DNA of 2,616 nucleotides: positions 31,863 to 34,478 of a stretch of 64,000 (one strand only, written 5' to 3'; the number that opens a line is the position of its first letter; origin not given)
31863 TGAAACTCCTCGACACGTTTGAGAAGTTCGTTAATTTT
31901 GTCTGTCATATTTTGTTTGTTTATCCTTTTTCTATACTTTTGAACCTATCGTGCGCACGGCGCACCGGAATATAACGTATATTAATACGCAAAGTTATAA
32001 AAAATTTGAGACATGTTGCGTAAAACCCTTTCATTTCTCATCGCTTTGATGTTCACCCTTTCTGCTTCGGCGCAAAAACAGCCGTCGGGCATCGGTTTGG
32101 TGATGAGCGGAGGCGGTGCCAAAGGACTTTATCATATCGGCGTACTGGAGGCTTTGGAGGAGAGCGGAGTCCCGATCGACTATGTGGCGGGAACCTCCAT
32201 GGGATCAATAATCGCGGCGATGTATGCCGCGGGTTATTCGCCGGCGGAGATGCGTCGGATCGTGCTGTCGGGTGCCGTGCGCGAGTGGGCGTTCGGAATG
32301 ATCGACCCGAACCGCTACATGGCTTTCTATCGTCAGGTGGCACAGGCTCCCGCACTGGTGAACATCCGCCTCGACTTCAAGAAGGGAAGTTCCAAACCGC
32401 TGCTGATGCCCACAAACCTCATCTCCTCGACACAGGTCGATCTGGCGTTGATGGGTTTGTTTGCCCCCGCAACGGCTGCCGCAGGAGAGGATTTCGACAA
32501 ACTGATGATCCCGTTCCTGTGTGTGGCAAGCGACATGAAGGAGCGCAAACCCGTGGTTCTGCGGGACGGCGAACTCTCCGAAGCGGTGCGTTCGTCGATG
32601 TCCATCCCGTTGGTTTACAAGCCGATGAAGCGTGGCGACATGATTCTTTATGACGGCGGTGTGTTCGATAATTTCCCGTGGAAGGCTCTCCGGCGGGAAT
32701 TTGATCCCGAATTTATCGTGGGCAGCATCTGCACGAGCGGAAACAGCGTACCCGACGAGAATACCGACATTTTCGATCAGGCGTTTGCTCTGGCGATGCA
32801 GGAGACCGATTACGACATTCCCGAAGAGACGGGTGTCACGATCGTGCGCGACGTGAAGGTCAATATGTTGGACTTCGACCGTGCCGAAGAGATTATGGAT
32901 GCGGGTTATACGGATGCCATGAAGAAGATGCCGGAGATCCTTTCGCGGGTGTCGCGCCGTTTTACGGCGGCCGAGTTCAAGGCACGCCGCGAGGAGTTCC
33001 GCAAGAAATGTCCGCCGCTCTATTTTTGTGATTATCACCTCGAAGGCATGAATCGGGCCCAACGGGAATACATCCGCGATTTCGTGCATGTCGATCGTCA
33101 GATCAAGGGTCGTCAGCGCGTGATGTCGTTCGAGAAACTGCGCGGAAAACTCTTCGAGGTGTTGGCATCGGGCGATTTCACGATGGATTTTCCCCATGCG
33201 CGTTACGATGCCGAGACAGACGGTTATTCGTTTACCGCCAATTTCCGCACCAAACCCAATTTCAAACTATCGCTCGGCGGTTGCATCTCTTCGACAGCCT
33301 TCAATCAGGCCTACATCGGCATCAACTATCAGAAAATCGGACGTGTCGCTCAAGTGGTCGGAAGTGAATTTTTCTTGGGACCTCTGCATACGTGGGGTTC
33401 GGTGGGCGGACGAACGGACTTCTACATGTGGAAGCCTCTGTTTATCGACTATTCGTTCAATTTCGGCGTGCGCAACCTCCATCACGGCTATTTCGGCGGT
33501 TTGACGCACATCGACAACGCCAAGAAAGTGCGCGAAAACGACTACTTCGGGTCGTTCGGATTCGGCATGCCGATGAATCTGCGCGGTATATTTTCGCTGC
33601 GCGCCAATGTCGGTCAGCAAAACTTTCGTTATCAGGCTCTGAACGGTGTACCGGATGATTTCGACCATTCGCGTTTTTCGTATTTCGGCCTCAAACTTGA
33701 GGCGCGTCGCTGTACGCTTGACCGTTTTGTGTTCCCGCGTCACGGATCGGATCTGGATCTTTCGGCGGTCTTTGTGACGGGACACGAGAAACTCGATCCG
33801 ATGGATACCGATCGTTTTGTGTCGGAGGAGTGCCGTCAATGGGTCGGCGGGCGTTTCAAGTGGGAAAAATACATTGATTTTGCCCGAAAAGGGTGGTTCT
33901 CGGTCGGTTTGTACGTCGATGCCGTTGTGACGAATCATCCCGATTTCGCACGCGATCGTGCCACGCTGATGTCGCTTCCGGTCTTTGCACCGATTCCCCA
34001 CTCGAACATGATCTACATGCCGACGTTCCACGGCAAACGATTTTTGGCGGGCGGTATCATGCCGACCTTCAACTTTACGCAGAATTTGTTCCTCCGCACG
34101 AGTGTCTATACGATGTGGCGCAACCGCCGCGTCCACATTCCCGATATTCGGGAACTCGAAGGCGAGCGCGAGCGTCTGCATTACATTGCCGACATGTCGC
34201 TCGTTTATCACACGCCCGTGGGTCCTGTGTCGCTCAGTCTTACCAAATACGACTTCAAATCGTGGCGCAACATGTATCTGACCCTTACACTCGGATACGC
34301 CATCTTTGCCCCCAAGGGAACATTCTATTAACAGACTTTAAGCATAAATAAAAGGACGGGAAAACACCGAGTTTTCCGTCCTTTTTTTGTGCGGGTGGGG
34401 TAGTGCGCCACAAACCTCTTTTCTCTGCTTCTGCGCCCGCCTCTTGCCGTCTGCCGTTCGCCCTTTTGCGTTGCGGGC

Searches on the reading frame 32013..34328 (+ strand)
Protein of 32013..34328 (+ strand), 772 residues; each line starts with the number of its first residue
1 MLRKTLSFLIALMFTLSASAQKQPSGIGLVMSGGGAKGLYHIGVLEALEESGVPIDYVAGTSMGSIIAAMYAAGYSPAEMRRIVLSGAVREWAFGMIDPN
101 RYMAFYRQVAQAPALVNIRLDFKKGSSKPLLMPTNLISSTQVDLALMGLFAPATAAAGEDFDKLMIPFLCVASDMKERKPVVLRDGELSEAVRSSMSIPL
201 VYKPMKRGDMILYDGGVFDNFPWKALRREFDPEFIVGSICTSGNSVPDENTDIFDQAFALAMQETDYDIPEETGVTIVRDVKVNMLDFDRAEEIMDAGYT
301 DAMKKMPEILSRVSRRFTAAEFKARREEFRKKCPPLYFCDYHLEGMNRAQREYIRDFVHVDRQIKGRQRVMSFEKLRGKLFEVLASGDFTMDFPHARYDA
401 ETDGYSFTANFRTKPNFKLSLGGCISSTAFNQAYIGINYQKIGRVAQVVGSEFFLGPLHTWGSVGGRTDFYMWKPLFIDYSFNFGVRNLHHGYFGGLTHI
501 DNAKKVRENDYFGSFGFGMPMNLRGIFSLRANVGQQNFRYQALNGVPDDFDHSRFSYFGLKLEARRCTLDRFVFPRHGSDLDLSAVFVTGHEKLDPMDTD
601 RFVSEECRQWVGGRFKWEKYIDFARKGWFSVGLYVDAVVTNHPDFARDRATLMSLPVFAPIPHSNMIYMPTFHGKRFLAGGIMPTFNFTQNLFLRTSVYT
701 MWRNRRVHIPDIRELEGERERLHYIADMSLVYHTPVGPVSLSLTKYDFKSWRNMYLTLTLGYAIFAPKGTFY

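Call 75: search_protein_families(library=padloc, proteins=[window:32013-34328:+], max_evalue=1e-8)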
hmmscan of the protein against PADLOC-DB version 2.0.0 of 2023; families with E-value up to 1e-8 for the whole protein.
window:32013-34328:+ (772 aa): 2 families
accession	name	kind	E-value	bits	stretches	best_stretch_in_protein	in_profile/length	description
PDLC00757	Effector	-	4.4e-10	37.4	1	29-83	13-72/331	Phospholipase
PDLC00755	Effector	-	6e-09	33.4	0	29-81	14-71/311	Phospholipase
